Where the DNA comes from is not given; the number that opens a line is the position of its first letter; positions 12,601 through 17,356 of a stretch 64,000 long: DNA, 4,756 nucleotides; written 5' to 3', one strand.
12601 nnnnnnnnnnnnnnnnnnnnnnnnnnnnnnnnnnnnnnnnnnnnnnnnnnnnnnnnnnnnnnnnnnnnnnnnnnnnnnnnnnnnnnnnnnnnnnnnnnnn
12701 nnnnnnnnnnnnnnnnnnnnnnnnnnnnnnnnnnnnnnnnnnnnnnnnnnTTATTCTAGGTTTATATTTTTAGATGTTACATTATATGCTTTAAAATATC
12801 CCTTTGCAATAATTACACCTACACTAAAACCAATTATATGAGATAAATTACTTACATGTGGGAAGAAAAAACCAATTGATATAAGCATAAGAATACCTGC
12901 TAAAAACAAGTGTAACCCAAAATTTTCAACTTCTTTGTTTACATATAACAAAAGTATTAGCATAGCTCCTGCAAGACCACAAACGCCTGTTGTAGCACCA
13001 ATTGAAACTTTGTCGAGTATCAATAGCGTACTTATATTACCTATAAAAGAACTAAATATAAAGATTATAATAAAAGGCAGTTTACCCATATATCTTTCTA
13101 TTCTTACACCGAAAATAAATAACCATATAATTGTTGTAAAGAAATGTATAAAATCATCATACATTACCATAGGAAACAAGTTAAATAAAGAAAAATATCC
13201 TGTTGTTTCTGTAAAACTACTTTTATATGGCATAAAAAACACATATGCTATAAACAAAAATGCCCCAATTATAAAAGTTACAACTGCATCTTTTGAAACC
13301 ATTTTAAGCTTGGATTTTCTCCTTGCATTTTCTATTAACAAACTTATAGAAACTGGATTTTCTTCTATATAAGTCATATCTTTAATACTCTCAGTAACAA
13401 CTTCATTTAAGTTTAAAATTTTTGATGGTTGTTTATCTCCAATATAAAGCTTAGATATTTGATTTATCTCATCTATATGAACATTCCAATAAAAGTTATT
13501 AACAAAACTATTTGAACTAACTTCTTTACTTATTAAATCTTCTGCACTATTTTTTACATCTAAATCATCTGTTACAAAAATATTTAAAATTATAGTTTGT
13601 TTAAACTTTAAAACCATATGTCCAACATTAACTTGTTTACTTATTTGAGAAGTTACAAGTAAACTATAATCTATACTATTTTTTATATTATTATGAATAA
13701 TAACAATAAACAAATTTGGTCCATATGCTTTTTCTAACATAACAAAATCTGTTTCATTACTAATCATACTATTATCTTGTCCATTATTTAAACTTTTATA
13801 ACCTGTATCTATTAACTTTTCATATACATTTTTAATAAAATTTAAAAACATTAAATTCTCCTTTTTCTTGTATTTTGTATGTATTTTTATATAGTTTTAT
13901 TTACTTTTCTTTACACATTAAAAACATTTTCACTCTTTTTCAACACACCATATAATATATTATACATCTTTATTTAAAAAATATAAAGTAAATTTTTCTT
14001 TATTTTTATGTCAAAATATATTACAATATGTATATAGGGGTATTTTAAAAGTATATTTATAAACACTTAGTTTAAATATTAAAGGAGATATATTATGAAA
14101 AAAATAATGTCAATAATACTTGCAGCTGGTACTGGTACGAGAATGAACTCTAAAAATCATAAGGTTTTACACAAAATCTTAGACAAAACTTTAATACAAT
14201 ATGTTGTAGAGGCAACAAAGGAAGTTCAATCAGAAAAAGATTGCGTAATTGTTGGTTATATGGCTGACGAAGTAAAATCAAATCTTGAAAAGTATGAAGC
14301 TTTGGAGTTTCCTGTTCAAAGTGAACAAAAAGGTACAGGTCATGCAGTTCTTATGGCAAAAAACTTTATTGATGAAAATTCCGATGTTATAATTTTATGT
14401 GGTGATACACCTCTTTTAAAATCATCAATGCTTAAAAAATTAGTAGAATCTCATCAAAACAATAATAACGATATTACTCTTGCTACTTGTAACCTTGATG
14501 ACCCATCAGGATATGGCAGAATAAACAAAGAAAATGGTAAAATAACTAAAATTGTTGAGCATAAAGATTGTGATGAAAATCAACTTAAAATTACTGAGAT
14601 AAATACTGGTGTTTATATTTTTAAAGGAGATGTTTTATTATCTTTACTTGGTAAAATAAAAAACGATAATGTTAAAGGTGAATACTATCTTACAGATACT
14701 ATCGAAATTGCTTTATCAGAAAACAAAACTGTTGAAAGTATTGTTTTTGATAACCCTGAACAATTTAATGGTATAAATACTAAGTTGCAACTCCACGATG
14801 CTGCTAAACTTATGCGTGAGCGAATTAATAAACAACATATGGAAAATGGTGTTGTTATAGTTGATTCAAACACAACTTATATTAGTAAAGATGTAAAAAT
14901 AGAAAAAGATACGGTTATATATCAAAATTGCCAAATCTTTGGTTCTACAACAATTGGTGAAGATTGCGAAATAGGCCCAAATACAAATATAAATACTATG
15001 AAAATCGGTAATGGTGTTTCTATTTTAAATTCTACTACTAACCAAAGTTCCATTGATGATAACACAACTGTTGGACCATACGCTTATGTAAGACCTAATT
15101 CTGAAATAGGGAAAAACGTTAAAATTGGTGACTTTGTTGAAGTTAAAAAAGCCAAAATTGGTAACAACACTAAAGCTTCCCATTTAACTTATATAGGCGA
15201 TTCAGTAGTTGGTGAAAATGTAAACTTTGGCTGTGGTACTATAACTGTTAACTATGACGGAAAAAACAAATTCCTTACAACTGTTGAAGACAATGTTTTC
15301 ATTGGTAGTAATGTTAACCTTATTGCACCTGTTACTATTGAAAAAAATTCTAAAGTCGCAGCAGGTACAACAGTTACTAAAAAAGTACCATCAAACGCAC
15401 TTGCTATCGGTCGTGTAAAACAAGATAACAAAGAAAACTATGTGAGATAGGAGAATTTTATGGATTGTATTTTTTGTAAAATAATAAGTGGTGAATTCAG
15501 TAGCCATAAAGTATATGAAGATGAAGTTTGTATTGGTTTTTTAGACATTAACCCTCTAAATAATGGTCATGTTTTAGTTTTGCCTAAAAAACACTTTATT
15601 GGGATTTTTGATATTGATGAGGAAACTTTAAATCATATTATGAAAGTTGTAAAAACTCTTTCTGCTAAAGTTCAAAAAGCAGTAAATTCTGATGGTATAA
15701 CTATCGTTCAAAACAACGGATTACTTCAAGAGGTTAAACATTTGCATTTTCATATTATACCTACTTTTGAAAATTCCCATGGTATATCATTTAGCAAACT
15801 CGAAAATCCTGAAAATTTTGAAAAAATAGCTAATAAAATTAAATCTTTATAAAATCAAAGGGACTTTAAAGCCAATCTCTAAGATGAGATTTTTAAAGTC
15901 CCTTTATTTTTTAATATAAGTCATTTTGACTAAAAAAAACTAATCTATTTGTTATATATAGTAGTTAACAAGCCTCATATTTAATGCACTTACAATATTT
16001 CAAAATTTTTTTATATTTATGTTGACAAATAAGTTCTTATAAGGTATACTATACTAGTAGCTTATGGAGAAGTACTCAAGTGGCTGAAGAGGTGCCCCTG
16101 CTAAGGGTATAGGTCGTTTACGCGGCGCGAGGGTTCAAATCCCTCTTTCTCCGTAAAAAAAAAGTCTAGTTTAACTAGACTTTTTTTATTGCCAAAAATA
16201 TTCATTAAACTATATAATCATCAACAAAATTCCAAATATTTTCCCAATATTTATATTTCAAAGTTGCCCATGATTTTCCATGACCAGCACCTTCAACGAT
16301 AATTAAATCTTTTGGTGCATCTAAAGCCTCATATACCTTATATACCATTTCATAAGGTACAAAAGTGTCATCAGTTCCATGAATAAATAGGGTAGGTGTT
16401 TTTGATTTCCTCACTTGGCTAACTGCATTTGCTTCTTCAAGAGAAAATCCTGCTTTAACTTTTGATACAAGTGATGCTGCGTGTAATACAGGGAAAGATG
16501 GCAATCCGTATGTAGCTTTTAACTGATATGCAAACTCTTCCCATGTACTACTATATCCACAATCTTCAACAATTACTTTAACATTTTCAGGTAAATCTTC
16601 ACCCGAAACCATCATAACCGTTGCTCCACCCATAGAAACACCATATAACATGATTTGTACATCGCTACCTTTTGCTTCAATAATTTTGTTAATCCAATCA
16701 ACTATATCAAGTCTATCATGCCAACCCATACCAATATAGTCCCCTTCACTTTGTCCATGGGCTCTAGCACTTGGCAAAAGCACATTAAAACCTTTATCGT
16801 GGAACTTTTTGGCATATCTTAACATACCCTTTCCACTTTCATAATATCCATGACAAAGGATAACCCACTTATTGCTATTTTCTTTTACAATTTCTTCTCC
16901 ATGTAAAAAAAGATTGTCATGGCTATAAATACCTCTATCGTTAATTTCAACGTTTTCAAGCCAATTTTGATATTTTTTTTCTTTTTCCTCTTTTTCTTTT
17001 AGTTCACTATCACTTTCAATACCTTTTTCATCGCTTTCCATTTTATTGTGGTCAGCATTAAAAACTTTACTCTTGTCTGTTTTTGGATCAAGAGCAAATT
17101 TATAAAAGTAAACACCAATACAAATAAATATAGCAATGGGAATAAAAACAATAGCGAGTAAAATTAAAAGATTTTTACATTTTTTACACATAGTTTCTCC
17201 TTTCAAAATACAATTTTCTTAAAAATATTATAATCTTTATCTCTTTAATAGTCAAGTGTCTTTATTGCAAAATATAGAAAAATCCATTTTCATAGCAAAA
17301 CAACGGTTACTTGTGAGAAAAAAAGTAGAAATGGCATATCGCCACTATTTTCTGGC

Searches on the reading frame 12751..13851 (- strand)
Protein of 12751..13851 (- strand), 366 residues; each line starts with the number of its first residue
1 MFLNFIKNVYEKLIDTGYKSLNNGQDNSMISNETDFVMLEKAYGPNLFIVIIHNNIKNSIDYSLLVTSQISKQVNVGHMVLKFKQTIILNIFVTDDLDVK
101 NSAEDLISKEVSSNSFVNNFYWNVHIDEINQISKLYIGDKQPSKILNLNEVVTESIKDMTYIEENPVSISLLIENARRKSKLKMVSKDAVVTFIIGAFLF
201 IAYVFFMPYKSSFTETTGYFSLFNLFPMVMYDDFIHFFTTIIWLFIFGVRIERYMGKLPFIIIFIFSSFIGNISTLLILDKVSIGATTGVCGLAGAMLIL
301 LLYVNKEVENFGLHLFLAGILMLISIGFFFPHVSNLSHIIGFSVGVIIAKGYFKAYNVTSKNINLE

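Call 9: search_protein_families(library=pfam, proteins=[window:12751-13851:-])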
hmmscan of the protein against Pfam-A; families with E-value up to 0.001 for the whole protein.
window:12751-13851:- (366 aa): 1 family
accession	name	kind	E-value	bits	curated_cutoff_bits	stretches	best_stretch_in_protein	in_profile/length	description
PF01694.28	Rhomboid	-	4.7e-18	66.2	22.6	1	226-352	9-140/143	Rhomboid domain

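Call 10: find_encoding_contigs(protein=window:12751-13851:-, flank=10000, max_places=10)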
Protein window:12751-13851:- (366 aa): no gene with exactly this product is on record in the collection.

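Call 11: find_related_loci(query=window:12751-13851:-, collection=genome_contigs, flank=10000)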
Query window:12751-13851:- (366 aa) in genome_contigs; peptide patterns used: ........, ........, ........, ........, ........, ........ (x = any residue, [..] = any of these).
89 stretches matched a pattern, but none encodes a relative of the query by tblastn (E <= 1e-3).

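Call 12: find_homologous_proteins(query=window:12751-13851:-)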
Query window:12751-13851:- (366 aa): 4 proteins with E <= 0.001 among 3337 candidates.
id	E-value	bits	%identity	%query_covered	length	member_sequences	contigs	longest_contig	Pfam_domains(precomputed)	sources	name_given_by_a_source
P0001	3.3e-229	778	100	100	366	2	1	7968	PF01694.29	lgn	-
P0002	8.9e-89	316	42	96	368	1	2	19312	PF01694.29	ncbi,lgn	ncbi:MAG: rhomboid family intramembrane serine protease [Lachnospirales bacterium]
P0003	1.0e-85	306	42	99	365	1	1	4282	PF01694.29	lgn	-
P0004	5.6e-55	205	36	95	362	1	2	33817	PF01694.29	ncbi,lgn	-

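Call 13: find_encoding_contigs(protein=P0001, flank=10000)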
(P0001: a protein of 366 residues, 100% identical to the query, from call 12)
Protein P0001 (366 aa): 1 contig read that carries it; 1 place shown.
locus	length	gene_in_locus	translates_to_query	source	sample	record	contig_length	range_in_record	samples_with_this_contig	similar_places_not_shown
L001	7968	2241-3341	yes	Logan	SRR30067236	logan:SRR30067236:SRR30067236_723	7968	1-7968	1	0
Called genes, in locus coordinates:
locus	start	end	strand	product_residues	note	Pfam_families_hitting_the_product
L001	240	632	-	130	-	PF04677:CwfJ_C_1 (weak), PF11969:DcpS_C, PF01230:HIT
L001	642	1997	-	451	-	PF00483:NTP_transferase, PF02348:CTP_transf_3, PF12804:NTP_transf_3, PF25084:LbH_EIF2B, PF00132:Hexapep, PF25087:GMPPB_C, PF00132:Hexapep, PF14602:Hexapep_2, +3 more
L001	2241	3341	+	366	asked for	PF01694:Rhomboid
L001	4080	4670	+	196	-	PF10502:Peptidase_S26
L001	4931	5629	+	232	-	PF10502:Peptidase_S26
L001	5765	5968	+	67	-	PF08984:DUF1858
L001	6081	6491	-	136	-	-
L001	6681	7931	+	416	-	PF00579:tRNA-synt_1b, PF22421:SYY_C-terminal, PF01479:S4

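Call 14: find_encoding_contigs(protein=P0002, flank=10000)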
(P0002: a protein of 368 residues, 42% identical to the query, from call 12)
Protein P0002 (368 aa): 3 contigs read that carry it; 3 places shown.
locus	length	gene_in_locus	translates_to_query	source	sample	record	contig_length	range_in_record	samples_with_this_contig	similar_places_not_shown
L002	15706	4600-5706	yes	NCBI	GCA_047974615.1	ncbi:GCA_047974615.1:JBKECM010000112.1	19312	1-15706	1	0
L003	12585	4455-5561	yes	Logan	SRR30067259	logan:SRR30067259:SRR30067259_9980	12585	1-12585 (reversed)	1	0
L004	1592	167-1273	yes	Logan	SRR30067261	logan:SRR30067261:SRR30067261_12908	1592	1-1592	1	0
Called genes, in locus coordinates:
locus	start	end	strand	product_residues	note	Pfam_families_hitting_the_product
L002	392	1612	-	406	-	PF00375:SDF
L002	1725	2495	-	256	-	PF01487:DHquinase_I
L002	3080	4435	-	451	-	PF00483:NTP_transferase, PF01128:IspD (weak), PF02348:CTP_transf_3, PF12804:NTP_transf_3, PF25084:LbH_EIF2B, PF00132:Hexapep, PF00132:Hexapep, PF25087:GMPPB_C, +4 more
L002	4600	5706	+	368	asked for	PF01694:Rhomboid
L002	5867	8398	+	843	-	PF09992:NAGPA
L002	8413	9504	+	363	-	PF04230:PS_pyruv_trans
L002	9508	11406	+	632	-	PF27449:LtaS_N, PF00884:Sulfatase, PF01663:Phosphodiest (weak)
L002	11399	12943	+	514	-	PF03023:MurJ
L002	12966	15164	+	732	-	PF18949:DUF5693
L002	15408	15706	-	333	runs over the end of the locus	PF00589:Phage_integrase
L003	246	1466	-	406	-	PF00375:SDF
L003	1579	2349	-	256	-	PF01487:DHquinase_I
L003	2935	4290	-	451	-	PF00483:NTP_transferase, PF01128:IspD (weak), PF02348:CTP_transf_3, PF12804:NTP_transf_3, PF25084:LbH_EIF2B, PF00132:Hexapep, PF00132:Hexapep, PF25087:GMPPB_C, +4 more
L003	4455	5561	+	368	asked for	PF01694:Rhomboid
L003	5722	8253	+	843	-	PF09992:NAGPA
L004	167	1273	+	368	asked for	PF01694:Rhomboid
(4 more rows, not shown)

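Call 15: find_encoding_contigs(protein=P0003, flank=10000)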
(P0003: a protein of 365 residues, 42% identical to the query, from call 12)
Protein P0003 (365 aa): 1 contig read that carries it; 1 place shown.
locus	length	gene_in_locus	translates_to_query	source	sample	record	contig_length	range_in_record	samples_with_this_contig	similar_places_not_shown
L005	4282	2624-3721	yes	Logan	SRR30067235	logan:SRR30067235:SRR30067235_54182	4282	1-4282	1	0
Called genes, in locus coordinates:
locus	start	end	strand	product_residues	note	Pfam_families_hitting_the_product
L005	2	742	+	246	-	?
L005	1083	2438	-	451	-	PF00483:NTP_transferase, PF01128:IspD, PF02348:CTP_transf_3, PF12804:NTP_transf_3, PF25084:LbH_EIF2B, PF00132:Hexapep, PF00132:Hexapep, PF14602:Hexapep_2, +3 more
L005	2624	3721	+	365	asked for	PF01694:Rhomboid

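Call 16: find_encoding_contigs(protein=P0004, flank=10000)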
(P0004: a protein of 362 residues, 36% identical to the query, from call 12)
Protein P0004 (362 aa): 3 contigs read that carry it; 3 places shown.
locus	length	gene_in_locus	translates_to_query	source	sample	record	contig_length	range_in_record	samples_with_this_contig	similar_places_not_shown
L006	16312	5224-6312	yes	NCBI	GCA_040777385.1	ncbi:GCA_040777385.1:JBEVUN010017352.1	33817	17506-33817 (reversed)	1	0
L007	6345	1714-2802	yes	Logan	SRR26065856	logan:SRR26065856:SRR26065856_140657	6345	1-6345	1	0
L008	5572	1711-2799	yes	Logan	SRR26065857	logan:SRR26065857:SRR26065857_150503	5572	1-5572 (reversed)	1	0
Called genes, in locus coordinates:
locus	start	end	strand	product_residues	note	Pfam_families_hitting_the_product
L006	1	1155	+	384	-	?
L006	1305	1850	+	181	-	-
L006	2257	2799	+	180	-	PF00881:Nitroreductase, PF14512:TM1586_NiRdase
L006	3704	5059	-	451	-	PF00483:NTP_transferase, PF01128:IspD (weak), PF02348:CTP_transf_3, PF12804:NTP_transf_3, PF25084:LbH_EIF2B, PF00132:Hexapep, PF25087:GMPPB_C, PF00132:Hexapep (weak), +1 more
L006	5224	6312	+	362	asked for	PF01694:Rhomboid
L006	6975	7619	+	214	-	PF10502:Peptidase_S26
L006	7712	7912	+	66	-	PF08984:DUF1858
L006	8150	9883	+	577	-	PF02878:PGM_PMM_I, PF02879:PGM_PMM_II, PF02880:PGM_PMM_III, PF00408:PGM_PMM_IV (weak)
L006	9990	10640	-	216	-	PF01144:CoA_trans, PF13336:AcetylCoA_hyd_C (weak)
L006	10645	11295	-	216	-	PF01144:CoA_trans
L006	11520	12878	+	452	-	PF02667:SCFA_trans, PF03806:ABG_transport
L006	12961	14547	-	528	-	PF02446:Glyco_hydro_77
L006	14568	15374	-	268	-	PF05116:S6PP (faint), PF08282:Hydrolase_3, PF00702:Hydrolase (weak)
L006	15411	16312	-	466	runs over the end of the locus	PF00342:PGI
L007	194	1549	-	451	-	PF00483:NTP_transferase, PF01128:IspD (weak), PF02348:CTP_transf_3, PF12804:NTP_transf_3, PF25084:LbH_EIF2B, PF00132:Hexapep, PF25087:GMPPB_C, PF00132:Hexapep (weak), +1 more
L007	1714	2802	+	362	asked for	PF01694:Rhomboid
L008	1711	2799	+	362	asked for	PF01694:Rhomboid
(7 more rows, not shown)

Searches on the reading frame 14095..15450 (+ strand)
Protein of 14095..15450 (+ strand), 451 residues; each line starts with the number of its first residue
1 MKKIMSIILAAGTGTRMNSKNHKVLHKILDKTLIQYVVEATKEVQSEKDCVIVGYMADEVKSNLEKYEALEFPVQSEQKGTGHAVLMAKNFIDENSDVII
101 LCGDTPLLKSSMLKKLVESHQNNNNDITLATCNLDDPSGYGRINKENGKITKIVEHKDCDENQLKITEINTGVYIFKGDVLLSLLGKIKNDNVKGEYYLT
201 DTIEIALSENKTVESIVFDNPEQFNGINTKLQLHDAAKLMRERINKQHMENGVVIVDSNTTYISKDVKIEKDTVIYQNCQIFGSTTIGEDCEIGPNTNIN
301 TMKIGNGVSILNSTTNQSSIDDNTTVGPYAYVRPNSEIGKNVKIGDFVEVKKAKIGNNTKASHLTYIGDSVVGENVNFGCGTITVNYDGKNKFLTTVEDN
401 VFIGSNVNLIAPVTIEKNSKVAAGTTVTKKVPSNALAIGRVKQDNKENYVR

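Call 9: search_protein_families(library=pfam, proteins=[window:14095-15450:+])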
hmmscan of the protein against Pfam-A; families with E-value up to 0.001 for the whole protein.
window:14095-15450:+ (451 aa): 9 families
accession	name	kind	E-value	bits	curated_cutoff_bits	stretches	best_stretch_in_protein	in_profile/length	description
PF00132.30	Hexapep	-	6.6e-29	98.8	27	3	319-351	3-35/36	Bacterial transferase hexapeptide (six repeats)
PF00483.29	NTP_transferase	-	1.6e-23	84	21.2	1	6-218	2-221/245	Nucleotidyl transferase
PF12804.13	NTP_transf_3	-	1.1e-16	61.8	27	1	7-132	2-123/160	MobA-like NTP transferase domain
PF25084.1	LbH_EIF2B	-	1.2e-13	51.4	54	2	258-349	13-104/105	EIF2B subunit epsilon LbH domain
PF02348.25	CTP_transf_3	-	3.5e-11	43.8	22.6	1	16-142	7-121/217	Cytidylyltransferase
PF14602.12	Hexapep_2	-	5.6e-08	32.8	27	1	396-429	3-34/34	Hexapeptide repeat of succinyl-transferase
PF01128.25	IspD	-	3.1e-07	30.8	27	1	5-129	2-126/221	2-C-methyl-D-erythritol 4-phosphate cytidylyltransferase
PF24894.1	Hexapep_GlmU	-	0.00056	20.4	23.3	0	301-369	18-85/104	GlmU-like, C-terminal hexapeptide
PF01983.22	CofC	-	0.00074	19.2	22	0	26-130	26-121/217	Guanylyl transferase CofC like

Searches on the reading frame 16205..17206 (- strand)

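Call 9: search_protein_families(library=pfam, proteins=[window:16205-17206:-])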
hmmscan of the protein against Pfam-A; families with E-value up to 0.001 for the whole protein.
window:16205-17206:- (333 aa): 10 families
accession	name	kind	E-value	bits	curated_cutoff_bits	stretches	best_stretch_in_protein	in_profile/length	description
PF12146.15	Hydrolase_4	-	3.8e-17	62.8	27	2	112-209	4-101/239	Serine aminopeptidase, S33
PF00561.26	Abhydrolase_1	-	9.5e-17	61.9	25.8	1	114-232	2-119/245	alpha/beta hydrolase fold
PF02129.25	Peptidase_S15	-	8.3e-15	55.6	23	1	121-228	46-138/262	X-Pro dipeptidyl-peptidase (S15 family)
PF00326.27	Peptidase_S9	-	5.2e-10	39.6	22.6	1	167-332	47-210/213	Prolyl oligopeptidase family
PF12697.13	Abhydrolase_6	-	8.9e-08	33.5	26.3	1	115-309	1-204/217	Alpha/beta hydrolase family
PF02230.22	Abhydrolase_2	-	2.4e-05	24.7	23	0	263-297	151-184/217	Phospholipase/Carboxylesterase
PF03959.19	FSH1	-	3.1e-05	24.2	21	1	252-306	141-197/211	Serine hydrolase (FSH1)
PF20434.5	BD-FAE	-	4.7e-05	23.4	26.8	1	254-295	174-215/215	BD-FAE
PF08386.16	Abhydrolase_4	-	8.7e-05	23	21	1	261-312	25-76/103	TAP-like protein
PF01738.24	DLH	-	0.00035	20.7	21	0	259-310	133-187/217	Dienelactone hydrolase family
